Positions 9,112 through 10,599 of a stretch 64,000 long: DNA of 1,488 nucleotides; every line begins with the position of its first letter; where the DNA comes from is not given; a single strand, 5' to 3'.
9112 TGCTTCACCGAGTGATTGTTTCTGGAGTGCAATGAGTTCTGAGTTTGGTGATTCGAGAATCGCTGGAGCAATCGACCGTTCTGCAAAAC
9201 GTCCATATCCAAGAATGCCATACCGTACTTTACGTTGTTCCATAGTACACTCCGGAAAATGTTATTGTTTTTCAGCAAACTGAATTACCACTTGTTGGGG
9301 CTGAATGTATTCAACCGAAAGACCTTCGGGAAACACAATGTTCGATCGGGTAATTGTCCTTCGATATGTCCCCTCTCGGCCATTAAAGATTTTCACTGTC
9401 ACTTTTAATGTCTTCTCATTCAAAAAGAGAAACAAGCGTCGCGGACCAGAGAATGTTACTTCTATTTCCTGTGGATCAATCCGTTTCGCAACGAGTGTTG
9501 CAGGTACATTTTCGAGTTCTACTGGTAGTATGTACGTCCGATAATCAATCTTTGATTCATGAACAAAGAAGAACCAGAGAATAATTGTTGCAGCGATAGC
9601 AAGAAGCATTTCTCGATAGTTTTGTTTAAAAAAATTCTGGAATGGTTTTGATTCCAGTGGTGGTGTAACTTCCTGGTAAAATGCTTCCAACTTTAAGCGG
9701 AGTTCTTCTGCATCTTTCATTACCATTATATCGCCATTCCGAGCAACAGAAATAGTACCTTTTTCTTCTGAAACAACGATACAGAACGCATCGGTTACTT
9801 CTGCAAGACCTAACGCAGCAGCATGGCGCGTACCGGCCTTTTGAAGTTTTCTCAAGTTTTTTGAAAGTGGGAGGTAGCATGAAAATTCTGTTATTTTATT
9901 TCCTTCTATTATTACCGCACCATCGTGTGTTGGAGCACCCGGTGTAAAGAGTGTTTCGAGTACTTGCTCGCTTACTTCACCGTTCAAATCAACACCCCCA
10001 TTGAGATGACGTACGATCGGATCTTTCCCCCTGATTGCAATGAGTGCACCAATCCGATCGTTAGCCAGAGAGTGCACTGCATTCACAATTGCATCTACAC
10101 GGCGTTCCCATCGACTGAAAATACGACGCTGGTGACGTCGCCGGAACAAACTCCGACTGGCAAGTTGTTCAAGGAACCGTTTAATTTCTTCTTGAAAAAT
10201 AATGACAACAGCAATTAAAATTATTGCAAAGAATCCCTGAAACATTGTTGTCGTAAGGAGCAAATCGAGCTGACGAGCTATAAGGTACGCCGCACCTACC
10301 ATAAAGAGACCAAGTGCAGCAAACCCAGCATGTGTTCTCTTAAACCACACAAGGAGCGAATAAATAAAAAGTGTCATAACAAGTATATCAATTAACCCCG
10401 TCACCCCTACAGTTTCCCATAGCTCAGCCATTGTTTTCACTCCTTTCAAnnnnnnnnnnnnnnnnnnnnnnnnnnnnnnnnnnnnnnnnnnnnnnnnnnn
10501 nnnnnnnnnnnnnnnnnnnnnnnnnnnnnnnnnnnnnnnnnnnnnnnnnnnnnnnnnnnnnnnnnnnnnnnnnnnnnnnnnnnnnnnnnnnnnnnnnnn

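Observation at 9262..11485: Two-gene c-di-AMP module: DHH/DHHA1 phosphodiesterase overlapping a CdaA with a fused YbbR domain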

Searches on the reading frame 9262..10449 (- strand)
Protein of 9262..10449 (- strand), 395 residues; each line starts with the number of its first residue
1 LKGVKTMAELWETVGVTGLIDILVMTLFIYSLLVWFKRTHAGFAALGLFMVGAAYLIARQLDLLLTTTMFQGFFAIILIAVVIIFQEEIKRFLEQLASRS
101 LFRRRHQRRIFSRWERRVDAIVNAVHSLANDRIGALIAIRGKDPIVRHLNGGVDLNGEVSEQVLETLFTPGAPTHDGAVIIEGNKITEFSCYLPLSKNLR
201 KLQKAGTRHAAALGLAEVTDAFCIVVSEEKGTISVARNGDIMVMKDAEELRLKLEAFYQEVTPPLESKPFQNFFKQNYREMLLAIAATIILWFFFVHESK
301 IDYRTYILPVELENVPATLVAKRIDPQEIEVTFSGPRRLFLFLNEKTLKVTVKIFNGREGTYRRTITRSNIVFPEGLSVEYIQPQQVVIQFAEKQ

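Call 3: search_protein_families(library=pfam, proteins=[window:9262-10449:-], max_evalue=0.1)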
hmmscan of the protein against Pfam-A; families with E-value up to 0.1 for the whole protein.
window:9262-10449:- (395 aa): 3 families
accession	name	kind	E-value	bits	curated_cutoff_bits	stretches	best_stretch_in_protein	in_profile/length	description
PF02457.21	DAC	-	2.4e-37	127.6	27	1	123-240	2-118/119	DisA bacterial checkpoint controller nucleotide-binding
PF19293.4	CdaA_N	-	1.8e-05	25.3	23.8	1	11-89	2-81/81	CdaA N-terminal transmembrane domain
PF16982.10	Flp1_like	-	0.034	14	33.5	1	76-96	19-39/49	Putative Flagellin, Flp1-like, domain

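Call 4: search_protein_families(library=ncbifam, proteins=[window:9262-10449:-], max_evalue=0.1)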
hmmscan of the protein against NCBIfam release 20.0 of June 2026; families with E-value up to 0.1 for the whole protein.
window:9262-10449:- (395 aa): 6 families
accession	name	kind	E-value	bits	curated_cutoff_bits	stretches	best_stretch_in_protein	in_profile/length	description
TIGR00159.1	TIGR00159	equivalog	1.7e-56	191.4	188.8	1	17-261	12-253/254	diadenylate cyclase CdaA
NF038328.1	c-di-AMP_CdaS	exception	1.5e-37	129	225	1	112-244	58-190/191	sporulation-specific diadenylate cyclase CdaS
NF038327.1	c-di-AMP_CdaM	exception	3.1e-29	101.9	225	1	74-248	9-181/196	diadenylate cyclase CdaM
NF010009.0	PRK13482.1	equivalog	3.3e-08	33.1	201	1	125-251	26-148/357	DNA integrity scanning diadenylate cyclase DisA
NF041371.1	Diadnylcyc_Halo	equivalog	5.2e-05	22.7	430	1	176-249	194-269/270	diadenylate cyclase DacZ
NF051456.1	acrylyl_AcuI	equivalog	0.024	13.5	440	1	121-244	31-153/325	acrylyl-CoA reductase (NADPH)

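Call 7: search_solved_structures(query=window:9262-10449:-, max_evalue=1)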
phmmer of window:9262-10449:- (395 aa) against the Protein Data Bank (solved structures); distinct sequences matched with E-value up to 1: 18.
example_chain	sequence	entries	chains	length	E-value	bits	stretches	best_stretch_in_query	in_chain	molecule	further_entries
9g69_C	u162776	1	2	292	2e-33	119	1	18-243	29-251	Diadenylate cyclase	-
6huw_A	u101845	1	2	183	4.9e-33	117.8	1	110-265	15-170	Diadenylate cyclase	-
7ojs_H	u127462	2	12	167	1e-32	116.7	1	115-265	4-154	Cyclic di-AMP synthase CdaA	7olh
9g0g_A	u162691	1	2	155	3.1e-32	115.2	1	115-258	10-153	Cyclic di-AMP synthase CdaA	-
8ogk_A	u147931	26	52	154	4.1e-32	114.7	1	115-257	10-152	Cyclic di-AMP synthase CdaA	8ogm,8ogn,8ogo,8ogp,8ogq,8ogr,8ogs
7l8n_A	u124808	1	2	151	1.4e-29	106.4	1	114-244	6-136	Diadenylate cyclase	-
6hvl_A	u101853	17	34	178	3.6e-29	105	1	112-252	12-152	Diadenylate cyclase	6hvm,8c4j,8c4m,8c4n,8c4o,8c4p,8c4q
4rv7_A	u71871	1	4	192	3.8e-29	105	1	109-252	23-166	Diadenylate cyclase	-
6gyw_A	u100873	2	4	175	3.7e-28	101.7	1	101-241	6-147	Diadenylate cyclase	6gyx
6gyy_A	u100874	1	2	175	5.1e-28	101.3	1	101-241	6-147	Diadenylate cyclase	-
6hvn_A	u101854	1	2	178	6.5e-28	100.9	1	112-252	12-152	Diadenylate cyclase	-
8ofg_A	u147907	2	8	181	3.3e-27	98.6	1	112-249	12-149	Diadenylate cyclase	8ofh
8ofo_AAA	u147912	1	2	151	1.1e-24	90.2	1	119-248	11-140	Diadenylate cyclase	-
2fb5_A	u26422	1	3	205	3.6e-22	82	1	110-241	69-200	hypothetical Membrane Spanning Protein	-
8ofj_B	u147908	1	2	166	7.2e-21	77.7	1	101-246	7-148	Diadenylate cyclase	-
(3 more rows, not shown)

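Call 9: find_homologous_proteins(query=window:9262-10431:-, max_evalue=0.00001)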
Query window:9262-10431:- (389 aa): 4541 proteins with E <= 0.00001 among 8000 candidates; the best 120 are listed.
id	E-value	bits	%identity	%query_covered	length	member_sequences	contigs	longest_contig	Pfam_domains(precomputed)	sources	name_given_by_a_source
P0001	1.2e-237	806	93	100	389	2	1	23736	PF02457.22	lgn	-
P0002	4.6e-219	745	84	100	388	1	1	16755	PF02457.22,PF19293.5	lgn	-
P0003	7.2e-219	744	83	100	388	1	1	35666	PF02457.22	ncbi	-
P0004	2.5e-209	713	80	100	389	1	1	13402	PF02457.22,PF19293.5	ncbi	-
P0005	2.6e-209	713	80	100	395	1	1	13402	PF02457.22,PF19293.5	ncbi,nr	ncbi:MAG: diadenylate cyclase CdaA [Bacteroidetes bacterium]|nr:diadenylate cyclase CdaA [Bacteroido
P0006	3.3e-209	712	80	100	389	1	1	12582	PF02457.22,PF19293.5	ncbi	-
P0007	3.5e-209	712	80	100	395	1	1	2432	PF02457.22,PF19293.5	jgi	-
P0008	5.5e-209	712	81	100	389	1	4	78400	PF02457.22,PF19293.5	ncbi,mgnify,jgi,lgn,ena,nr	ncbi:MAG TPA: diadenylate cyclase CdaA [Bacteroidota bacterium]|mgnify:CR=1 FL=1|nr:diadenylate cycl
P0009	7.6e-209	711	81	100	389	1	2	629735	PF02457.22,PF19293.5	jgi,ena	jgi:uncharacterized protein (TIGR00159 family)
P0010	8.0e-209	711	81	100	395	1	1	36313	PF02457.22,PF19293.5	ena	-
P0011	3.7e-174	597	67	98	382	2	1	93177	PF02457.22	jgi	jgi:uncharacterized protein (TIGR00159 family)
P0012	1.2e-173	595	66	100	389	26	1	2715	PF02457.22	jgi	jgi:uncharacterized protein (TIGR00159 family)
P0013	1.8e-157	542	63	95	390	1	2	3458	PF02457.22,PF19293.5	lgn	-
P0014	2.8e-157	541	61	99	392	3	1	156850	PF02457.22,PF19293.5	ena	-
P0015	1.6e-156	539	62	98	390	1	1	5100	PF02457.22,PF19293.5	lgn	-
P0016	3.7e-155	534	59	100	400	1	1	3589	PF02457.22,PF19293.5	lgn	-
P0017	2.8e-154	532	61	97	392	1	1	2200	PF02457.22,PF19293.5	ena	-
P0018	1.4e-153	529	60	100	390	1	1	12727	PF02457.22,PF19293.5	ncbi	-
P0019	2.2e-153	529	60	99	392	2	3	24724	PF02457.22,PF07949.18,PF19293.5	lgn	-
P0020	6.8e-153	527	59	99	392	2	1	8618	PF02457.22,PF19293.5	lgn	-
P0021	8.9e-153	527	62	98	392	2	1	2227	PF02457.22,PF19293.5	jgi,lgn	-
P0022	6.4e-152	524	59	100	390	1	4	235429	PF02457.22,PF19293.5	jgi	jgi:diadenylate cyclase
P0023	3.4e-151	521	60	98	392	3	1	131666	PF02457.22,PF19293.5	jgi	jgi:diadenylate cyclase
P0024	1.8e-150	519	61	97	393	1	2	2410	PF02457.22,PF19293.5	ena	-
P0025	2.1e-150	519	58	99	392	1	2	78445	PF02457.22,PF19293.5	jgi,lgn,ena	-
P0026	5.3e-150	517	61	96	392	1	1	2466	PF02457.22,PF19293.5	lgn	-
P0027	8.1e-150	517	61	98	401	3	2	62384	PF02457.22,PF19293.5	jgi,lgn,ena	-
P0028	1.2e-149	516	59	98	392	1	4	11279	PF02457.22,PF19293.5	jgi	jgi:diadenylate cyclase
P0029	2.5e-149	515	82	70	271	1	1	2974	PF02457.22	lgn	-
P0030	4.4e-149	514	59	99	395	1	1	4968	PF02457.22,PF19293.5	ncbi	ncbi:MAG: diadenylate cyclase [Bacteroidota bacterium]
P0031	6.0e-149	514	59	99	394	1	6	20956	PF02457.22,PF19293.5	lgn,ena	-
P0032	1.1e-148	513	59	99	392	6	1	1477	PF02457.22,PF19293.5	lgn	-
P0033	1.7e-148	513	61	97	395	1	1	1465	PF02457.22,PF19293.5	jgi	jgi:uncharacterized protein (TIGR00159 family)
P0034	2.9e-148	512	59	97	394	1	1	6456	PF02457.22,PF19293.5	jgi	jgi:diadenylate cyclase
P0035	6.4e-148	511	58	99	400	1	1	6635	PF02457.22,PF19293.5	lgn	-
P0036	7.5e-148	510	58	99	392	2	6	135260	PF02457.22,PF19293.5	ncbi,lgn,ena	-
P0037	1.4e-147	509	58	98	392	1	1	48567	PF02457.22,PF19293.5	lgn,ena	-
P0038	1.5e-147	509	59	98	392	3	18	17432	PF02457.22,PF19293.5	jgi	jgi:diadenylate cyclase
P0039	2.6e-147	509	60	98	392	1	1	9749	PF02457.22,PF19293.5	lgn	-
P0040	2.7e-147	509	58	99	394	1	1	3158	PF02457.22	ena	-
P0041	3.4e-147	508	58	100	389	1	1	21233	PF02457.22,PF19293.5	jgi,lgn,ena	-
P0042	3.9e-147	508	60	96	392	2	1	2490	PF02457.22,PF19293.5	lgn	-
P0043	4.2e-147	508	58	100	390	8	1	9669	PF02457.22,PF19293.5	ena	-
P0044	6.1e-147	507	57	100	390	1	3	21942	PF02457.22,PF19293.5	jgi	jgi:diadenylate cyclase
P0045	7.0e-147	507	58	100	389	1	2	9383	PF02457.22,PF19293.5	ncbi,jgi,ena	ncbi:MAG TPA: diadenylate cyclase [Bacteroidota bacterium]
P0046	8.5e-147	507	59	99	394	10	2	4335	PF02457.22,PF19293.5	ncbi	-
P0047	1.0e-146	507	58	100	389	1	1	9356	PF02457.22,PF19293.5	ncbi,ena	ncbi:MAG TPA: diadenylate cyclase [Bacteroidota bacterium]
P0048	1.1e-146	507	59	100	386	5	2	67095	PF02457.22,PF19293.5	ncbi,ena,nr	ncbi:MAG TPA: diadenylate cyclase [Bacteroidota bacterium]|nr:diadenylate cyclase [Bacteroidota bact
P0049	1.7e-146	506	58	99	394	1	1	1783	PF02457.22,PF19293.5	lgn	-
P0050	3.1e-146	505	58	96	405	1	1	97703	PF02457.22,PF07949.18,PF19293.5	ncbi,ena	-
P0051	4.3e-146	505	57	100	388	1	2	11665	PF02457.22,PF19293.5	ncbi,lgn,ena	ncbi:MAG TPA: diadenylate cyclase [Bacteroidota bacterium]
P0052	8.4e-146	504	58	100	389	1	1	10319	PF02457.22,PF19293.5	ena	-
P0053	5.4e-145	501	58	100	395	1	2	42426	PF02457.22,PF19293.5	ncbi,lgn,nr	ncbi:MAG: diadenylate cyclase [Ignavibacteriae bacterium]|nr:diadenylate cyclase [Ignavibacteriota b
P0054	1.0e-144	500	57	100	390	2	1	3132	PF02457.22,PF07949.18,PF19293.5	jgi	jgi:diadenylate cyclase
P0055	1.0e-144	500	57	97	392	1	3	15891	PF02457.22,PF19293.5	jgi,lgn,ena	-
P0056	1.3e-144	500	56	100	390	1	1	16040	PF02457.22,PF19293.5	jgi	jgi:uncharacterized protein (TIGR00159 family)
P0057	1.6e-144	499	56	99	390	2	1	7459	PF02457.22,PF19293.5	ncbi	-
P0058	2.4e-144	499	57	99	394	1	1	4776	PF02457.22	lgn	-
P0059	7.0e-144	497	58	98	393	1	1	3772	PF02457.22,PF19293.5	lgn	-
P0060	3.2e-143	495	57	98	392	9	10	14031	PF02457.22,PF19293.5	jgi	jgi:diadenylate cyclase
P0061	3.5e-143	495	57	98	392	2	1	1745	PF02457.22,PF19293.5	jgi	jgi:diadenylate cyclase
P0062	4.0e-143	495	55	98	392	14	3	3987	PF02457.22,PF19293.5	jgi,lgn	jgi:uncharacterized protein (TIGR00159 family)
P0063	4.1e-143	495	56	99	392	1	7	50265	PF02457.22,PF19293.5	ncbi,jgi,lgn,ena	-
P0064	9.9e-143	494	59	98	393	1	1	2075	PF02457.22,PF19293.5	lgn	-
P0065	3.2e-142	492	59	98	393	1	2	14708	PF02457.22,PF19293.5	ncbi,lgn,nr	ncbi:MAG: DNA integrity scanning protein DisA nucleotide-binding domain protein [Ignavibacteriales b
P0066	4.8e-142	491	57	98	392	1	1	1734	PF02457.22,PF19293.5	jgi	jgi:diadenylate cyclase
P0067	6.4e-142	491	57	97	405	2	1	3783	PF02457.22,PF19293.5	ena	-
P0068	7.9e-142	491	58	97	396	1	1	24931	PF02457.22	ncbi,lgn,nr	ncbi:MAG: DNA integrity scanning protein DisA nucleotide-binding domain protein [Ignavibacteriales b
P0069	8.8e-142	490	59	97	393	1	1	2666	PF02457.22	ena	-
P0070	2.0e-141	489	56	97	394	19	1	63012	PF02457.22,PF19293.5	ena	-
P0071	3.2e-141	489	57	99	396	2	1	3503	PF02457.22,PF19293.5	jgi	-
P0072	2.1e-140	486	56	98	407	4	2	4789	PF02457.22,PF19293.5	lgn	-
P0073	7.0e-140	484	56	98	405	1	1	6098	PF02457.22,PF19293.5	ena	-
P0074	1.5e-139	483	54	98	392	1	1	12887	PF02457.22,PF19293.5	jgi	jgi:uncharacterized protein (TIGR00159 family)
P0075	8.1e-139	481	58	94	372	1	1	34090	PF02457.22,PF19293.5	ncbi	-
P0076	1.7e-138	480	54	98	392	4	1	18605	PF02457.22,PF19293.5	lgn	-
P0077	4.2e-138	478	56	98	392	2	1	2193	PF02457.22,PF19293.5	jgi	jgi:uncharacterized protein (TIGR00159 family)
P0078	4.6e-138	478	54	99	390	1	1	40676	PF02457.22,PF19293.5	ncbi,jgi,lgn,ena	-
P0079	4.9e-137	475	55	98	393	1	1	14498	PF02457.22,PF19293.5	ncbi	-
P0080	5.0e-137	475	55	96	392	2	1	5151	PF02457.22,PF19293.5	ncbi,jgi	-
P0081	5.1e-137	475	53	99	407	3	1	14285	PF02457.22,PF19293.5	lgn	-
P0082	1.1e-136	474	54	99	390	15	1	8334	PF02457.22,PF19293.5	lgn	-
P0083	1.6e-136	473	54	98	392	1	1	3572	PF02457.22,PF19293.5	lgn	-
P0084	1.8e-136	473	61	88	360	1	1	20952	PF02457.22,PF19293.5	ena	-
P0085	3.2e-136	472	54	98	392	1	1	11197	PF02457.22,PF19293.5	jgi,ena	-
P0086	4.8e-136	472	55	98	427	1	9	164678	PF02457.22,PF19293.5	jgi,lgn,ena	-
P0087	5.0e-136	471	54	100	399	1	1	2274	PF02457.22,PF19293.5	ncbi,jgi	-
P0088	7.1e-136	471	54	99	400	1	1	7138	PF02457.22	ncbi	-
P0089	2.4e-135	469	57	93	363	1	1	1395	PF02457.22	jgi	-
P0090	2.6e-135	469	54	98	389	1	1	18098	PF02457.22,PF19293.5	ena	-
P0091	4.6e-135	468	54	99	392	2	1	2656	PF02457.22,PF19293.5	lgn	-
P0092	4.9e-135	468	54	99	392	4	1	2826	PF02457.22,PF19293.5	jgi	jgi:diadenylate cyclase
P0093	7.0e-135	468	54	98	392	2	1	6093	PF02457.22,PF19293.5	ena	-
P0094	1.1e-134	467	54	98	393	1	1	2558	PF02457.22,PF19293.5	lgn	-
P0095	2.3e-134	466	54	98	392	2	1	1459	PF02457.22,PF19293.5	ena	-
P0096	4.4e-134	465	61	89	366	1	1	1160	PF02457.22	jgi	jgi:diadenylate cyclase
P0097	4.9e-134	465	53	99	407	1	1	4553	PF02457.22,PF19293.5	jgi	jgi:diadenylate cyclase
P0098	5.2e-134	465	53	98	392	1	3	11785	PF02457.22,PF19293.5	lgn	-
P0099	2.1e-133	463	54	98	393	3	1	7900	PF02457.22,PF19293.5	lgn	-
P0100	1.1e-131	457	53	98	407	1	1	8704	PF02457.22,PF19293.5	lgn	-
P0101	3.0e-131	456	53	99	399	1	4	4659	PF02457.22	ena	-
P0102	3.4e-131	456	51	99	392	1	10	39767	PF02457.22,PF19293.5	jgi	jgi:diadenylate cyclase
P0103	2.4e-128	446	51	99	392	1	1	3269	PF02457.22,PF19293.5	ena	-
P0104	3.0e-128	446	53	99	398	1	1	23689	PF02457.22,PF19293.5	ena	-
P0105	3.6e-128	446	52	99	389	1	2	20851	PF02457.22,PF19293.5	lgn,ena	-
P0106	1.3e-127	444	52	99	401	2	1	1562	PF02457.22,PF07949.18,PF19293.5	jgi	jgi:diadenylate cyclase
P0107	1.1e-126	441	51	98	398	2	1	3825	PF02457.22,PF19293.5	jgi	-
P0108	7.2e-126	438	52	99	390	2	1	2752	PF02457.22,PF19293.5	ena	-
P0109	1.1e-125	437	52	98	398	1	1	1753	PF02457.22,PF19293.5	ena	-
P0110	3.5e-125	436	51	99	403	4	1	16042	PF02457.22,PF07949.18,PF19293.5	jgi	jgi:diadenylate cyclase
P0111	3.9e-125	436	51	99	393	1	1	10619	PF02457.22,PF19293.5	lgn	-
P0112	1.1e-124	434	50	99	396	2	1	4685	PF02457.22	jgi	-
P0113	8.4e-124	431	51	100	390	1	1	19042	PF02457.22,PF19293.5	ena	-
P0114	1.0e-123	431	51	100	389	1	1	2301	PF02457.22,PF19293.5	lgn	-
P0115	1.3e-123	431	51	100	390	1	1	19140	PF02457.22,PF19293.5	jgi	-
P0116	2.7e-123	430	51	97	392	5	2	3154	PF02457.22,PF19293.5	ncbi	ncbi:MAG: diadenylate cyclase [Bacteroidota bacterium]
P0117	2.9e-123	429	50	96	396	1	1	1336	PF02457.22,PF19293.5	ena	-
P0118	3.8e-122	426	51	100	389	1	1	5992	PF02457.22,PF07949.18,PF19293.5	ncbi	-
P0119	5.9e-122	425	49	96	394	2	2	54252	PF02457.22,PF19293.5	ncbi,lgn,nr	ncbi:MAG: diadenylate cyclase [candidate division Zixibacteria bacterium]|nr:diadenylate cyclase [ca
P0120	6.0e-122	425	50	96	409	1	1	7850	PF02457.22,PF19293.5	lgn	-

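Call 18: find_encoding_contigs(protein=P0009, flank=6000, max_places=2)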
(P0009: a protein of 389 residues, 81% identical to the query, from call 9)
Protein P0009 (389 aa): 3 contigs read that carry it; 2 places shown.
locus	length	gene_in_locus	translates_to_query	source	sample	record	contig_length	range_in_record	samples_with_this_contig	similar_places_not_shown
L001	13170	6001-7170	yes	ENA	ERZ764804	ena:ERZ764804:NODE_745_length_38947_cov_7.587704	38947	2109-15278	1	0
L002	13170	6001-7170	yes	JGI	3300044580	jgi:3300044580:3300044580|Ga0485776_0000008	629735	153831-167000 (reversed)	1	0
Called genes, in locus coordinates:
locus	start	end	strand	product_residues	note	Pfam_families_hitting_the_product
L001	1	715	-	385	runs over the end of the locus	PF02915:Rubrerythrin (weak), PF01988:VIT1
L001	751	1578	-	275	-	PF03167:UDG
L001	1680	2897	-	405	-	PF02441:Flavoprotein, PF04127:DFP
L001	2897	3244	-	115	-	PF01192:RNA_pol_Rpb6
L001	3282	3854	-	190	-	PF00625:Guanylate_kin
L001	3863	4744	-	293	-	PF03755:YicC-like_N, PF08340:YicC-like_C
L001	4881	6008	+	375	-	PF01368:DHH (weak)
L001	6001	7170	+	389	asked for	PF19293:CdaA_N (weak), PF02457:DAC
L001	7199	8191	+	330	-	PF01408:GFO_IDH_MocA, PF22725:GFO_IDH_MocA_C3, PF02894:GFO_IDH_MocA_C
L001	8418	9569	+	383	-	PF02670:DXP_reductoisom, PF08436:DXP_redisom_C, PF13288:DXPR_C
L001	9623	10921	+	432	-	PF02163:Peptidase_M50, PF13180:PDZ_2 (weak), PF00595:PDZ (faint), PF14685:PDZ_Tricorn (faint), PF17820:PDZ_6 (weak), PF21558:Pept_S41_N_bact (faint), PF13180:PDZ_2, PF17820:PDZ_6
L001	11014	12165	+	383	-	-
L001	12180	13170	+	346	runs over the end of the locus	PF04773:FecR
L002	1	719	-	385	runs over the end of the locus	PF02915:Rubrerythrin, PF01988:VIT1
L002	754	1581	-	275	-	PF03167:UDG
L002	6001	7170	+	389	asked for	PF19293:CdaA_N (weak), PF02457:DAC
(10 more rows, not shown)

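Call 19: find_encoding_contigs(protein=P0022, flank=6000, max_places=2)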
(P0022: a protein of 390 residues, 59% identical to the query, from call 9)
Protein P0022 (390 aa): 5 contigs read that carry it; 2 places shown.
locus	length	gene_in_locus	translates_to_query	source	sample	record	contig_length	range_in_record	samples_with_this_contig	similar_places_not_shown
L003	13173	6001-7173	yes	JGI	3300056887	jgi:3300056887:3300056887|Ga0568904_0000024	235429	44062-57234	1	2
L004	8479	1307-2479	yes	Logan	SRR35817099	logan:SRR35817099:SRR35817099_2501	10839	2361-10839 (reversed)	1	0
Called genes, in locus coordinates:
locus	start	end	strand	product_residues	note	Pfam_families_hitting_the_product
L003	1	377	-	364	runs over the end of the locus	PF14520:HHH_5, PF02481:DNA_processg_A, PF17782:WHD_DprA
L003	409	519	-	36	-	-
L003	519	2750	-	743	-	PF00982:Glyco_transf_20, PF02358:Trehalose_PPase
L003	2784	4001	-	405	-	PF21269:TreT_GT1, PF00534:Glycos_transf_1, PF13692:Glyco_trans_1_4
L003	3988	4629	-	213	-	PF19027:DUF5752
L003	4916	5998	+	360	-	PF01368:DHH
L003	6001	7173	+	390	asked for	PF19293:CdaA_N (weak), PF02457:DAC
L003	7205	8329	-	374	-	PF21088:MS_channel_1st, PF00924:MS_channel_2nd, PF21082:MS_channel_3rd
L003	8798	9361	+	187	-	PF01871:AMMECR1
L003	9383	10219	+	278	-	PF01875:Memo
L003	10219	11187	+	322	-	PF10727:Rossmann-like, PF03807:F420_oxidored (weak), PF10728:DUF2520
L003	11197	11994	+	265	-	PF02811:PHP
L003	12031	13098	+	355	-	PF00483:NTP_transferase, PF12804:NTP_transf_3, PF25084:LbH_EIF2B (weak), PF25087:GMPPB_C (faint)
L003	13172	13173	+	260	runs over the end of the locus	PF00378:ECH_1, PF16113:ECH_2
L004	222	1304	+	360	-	PF01368:DHH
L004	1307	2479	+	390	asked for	PF19293:CdaA_N (weak), PF02457:DAC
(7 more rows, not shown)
